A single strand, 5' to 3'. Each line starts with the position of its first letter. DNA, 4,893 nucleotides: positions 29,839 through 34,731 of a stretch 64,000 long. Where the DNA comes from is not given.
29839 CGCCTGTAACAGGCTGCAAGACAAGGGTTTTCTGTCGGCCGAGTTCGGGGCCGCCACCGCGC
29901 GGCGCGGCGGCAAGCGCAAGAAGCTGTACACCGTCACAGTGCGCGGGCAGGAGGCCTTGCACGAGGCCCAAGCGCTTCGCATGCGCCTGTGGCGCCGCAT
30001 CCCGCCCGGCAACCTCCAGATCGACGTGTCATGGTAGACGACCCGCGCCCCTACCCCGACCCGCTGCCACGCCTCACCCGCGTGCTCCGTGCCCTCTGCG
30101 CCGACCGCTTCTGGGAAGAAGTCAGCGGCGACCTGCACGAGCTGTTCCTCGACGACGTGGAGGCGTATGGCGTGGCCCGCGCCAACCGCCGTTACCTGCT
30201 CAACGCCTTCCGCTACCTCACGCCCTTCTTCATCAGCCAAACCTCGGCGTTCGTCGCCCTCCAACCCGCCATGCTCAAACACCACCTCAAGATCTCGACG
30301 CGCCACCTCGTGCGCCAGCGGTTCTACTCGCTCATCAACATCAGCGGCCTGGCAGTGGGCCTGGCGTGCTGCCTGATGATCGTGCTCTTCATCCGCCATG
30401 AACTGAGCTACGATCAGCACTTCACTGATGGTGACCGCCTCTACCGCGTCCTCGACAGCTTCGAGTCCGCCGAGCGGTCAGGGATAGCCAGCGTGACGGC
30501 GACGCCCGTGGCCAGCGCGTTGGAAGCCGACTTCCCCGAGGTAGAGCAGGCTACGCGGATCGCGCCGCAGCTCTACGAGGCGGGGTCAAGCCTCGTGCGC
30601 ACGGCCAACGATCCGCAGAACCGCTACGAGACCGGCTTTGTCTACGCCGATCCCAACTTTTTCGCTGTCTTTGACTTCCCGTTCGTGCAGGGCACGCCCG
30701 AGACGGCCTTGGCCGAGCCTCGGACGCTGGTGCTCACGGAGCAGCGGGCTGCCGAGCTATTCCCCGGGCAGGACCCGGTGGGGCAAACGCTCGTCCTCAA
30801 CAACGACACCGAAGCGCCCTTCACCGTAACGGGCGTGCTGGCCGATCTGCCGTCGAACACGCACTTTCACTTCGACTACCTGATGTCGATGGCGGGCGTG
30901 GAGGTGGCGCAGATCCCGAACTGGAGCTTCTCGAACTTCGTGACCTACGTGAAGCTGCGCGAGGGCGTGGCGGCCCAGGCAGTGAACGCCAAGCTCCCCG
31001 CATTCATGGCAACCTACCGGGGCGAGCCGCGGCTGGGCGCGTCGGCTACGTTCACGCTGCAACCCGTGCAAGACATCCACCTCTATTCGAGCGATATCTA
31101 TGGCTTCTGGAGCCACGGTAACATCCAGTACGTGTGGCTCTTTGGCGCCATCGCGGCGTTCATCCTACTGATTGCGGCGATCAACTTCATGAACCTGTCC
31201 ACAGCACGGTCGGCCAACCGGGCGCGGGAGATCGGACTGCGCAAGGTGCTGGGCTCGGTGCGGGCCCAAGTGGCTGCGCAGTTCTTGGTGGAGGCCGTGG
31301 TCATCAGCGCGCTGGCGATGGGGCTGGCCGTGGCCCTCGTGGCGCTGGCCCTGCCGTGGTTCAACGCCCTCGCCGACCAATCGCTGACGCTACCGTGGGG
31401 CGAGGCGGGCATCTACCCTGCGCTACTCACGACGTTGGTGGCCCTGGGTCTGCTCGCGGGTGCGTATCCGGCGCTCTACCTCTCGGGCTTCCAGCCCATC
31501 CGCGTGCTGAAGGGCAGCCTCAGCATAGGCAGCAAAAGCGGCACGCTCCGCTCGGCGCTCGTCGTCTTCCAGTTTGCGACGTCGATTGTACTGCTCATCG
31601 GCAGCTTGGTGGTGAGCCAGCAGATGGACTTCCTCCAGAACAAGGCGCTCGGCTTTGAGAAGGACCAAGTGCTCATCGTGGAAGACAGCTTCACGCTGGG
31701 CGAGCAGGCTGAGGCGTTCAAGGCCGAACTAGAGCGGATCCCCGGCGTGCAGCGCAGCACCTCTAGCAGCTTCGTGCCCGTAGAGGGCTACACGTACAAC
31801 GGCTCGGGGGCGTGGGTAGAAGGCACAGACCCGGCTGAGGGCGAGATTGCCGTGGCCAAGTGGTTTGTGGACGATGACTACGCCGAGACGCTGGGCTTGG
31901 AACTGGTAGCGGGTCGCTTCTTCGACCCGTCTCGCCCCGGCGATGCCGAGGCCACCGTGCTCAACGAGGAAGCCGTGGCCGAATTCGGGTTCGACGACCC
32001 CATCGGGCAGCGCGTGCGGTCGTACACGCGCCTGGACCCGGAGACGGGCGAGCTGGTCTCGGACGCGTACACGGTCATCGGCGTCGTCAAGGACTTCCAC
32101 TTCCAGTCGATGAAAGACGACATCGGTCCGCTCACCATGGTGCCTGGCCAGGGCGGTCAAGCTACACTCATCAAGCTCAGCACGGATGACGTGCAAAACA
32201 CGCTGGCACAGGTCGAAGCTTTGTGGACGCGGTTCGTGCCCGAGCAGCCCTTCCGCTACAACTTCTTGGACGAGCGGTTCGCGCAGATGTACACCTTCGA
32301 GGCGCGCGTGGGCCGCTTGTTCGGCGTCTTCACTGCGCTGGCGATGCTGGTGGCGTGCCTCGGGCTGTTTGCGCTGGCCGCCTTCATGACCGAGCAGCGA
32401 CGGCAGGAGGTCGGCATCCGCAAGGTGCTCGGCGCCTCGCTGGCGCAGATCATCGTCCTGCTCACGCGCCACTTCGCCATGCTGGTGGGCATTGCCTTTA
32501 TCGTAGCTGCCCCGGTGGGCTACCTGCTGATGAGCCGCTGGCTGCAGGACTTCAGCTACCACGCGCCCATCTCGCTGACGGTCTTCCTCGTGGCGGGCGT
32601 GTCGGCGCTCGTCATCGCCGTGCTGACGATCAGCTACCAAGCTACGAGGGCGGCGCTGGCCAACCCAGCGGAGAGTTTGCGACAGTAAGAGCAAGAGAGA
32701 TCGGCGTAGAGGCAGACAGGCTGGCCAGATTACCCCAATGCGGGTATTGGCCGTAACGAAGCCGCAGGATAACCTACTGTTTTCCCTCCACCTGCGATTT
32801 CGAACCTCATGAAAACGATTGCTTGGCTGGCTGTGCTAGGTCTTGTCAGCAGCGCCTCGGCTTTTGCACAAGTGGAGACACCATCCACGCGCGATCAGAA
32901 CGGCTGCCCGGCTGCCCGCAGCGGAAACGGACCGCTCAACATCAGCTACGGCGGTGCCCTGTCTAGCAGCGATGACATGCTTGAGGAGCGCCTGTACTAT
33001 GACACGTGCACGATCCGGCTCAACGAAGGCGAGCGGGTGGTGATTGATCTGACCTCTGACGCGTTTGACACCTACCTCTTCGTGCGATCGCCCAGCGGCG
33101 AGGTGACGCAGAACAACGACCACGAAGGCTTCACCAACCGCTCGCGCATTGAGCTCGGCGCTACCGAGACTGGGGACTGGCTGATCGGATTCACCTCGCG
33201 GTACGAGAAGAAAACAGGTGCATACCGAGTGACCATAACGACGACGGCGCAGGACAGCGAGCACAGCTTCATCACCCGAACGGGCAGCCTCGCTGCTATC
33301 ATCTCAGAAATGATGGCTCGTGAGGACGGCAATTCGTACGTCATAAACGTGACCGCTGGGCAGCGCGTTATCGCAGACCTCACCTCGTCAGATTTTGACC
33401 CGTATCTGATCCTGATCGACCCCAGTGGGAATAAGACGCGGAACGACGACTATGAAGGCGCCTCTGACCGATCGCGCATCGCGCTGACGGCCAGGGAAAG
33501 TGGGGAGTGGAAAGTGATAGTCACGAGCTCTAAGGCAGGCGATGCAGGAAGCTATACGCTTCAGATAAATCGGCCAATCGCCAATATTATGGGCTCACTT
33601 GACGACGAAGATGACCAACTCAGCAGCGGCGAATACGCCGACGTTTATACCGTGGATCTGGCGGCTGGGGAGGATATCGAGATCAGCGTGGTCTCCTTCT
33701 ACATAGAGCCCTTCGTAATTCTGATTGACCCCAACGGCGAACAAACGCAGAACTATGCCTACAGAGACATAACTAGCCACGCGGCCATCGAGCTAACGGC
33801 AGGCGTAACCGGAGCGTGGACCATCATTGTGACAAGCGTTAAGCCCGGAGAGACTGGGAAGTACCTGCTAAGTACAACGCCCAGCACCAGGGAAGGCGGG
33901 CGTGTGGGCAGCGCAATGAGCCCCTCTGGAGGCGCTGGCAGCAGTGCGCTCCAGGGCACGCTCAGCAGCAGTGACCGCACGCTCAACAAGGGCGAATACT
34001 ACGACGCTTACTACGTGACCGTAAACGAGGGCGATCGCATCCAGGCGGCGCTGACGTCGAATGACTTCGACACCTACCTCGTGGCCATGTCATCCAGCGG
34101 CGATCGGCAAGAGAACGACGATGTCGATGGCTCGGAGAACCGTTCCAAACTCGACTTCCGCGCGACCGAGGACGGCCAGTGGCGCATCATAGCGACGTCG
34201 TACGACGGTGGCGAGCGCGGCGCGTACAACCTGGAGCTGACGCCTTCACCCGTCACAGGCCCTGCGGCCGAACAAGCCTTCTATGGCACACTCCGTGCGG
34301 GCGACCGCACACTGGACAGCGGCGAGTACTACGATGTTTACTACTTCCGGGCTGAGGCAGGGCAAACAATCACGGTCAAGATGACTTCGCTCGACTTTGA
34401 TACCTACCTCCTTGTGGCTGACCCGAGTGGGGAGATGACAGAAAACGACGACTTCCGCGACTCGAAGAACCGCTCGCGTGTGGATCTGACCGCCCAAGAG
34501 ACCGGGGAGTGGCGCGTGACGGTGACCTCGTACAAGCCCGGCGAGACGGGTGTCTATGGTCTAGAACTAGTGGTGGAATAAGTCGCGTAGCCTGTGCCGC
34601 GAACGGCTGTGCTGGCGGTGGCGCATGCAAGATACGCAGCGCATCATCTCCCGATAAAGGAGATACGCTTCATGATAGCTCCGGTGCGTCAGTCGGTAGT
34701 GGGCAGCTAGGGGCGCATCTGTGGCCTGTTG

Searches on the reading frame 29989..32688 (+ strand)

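Call 59: search_protein_families(library=pfam, max_evalue=0.00001, proteins=[window:29989-32688:+])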
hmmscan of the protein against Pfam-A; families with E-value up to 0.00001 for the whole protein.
window:29989-32688:+ (899 aa): 2 families
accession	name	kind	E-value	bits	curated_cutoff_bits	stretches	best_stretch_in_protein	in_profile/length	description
PF12704.14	MacB_PCD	-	1.2e-38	133.9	27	2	114-337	1-205/207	MacB-like periplasmic core domain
PF02687.27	FtsX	-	3.7e-22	79.1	25.5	2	387-502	2-119/120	FtsX-like permease C-terminal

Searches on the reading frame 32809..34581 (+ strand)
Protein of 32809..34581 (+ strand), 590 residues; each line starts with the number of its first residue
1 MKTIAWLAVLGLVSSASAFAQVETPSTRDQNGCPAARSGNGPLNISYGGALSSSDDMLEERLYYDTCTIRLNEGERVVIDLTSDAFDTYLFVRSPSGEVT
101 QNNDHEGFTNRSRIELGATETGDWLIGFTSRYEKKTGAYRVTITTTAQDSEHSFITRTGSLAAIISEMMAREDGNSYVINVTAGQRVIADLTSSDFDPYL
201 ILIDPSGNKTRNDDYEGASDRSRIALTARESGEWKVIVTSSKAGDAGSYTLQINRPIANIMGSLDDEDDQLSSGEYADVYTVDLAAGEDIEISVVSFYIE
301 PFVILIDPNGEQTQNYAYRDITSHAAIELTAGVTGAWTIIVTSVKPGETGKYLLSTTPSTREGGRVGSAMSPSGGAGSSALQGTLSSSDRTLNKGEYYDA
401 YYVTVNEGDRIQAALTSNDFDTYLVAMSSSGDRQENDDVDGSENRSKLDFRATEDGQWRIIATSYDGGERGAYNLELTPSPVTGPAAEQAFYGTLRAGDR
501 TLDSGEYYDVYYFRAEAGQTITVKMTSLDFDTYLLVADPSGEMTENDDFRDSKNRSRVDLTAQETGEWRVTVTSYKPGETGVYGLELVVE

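Call 59: search_protein_families(library=pfam, max_evalue=0.00001, proteins=[window:32809-34581:+])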
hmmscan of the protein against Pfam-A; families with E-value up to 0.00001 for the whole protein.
window:32809-34581:+ (590 aa): 2 families
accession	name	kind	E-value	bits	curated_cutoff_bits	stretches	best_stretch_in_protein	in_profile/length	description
PF04151.21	PPC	-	3.4e-29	102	25.9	1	508-574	2-70/70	Bacterial pre-peptidase C-terminal domain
PF23560.1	GBD_Hemicentin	-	6.8e-11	42.4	27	0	536-584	42-97/100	Hemicentin galactose-binding domain-like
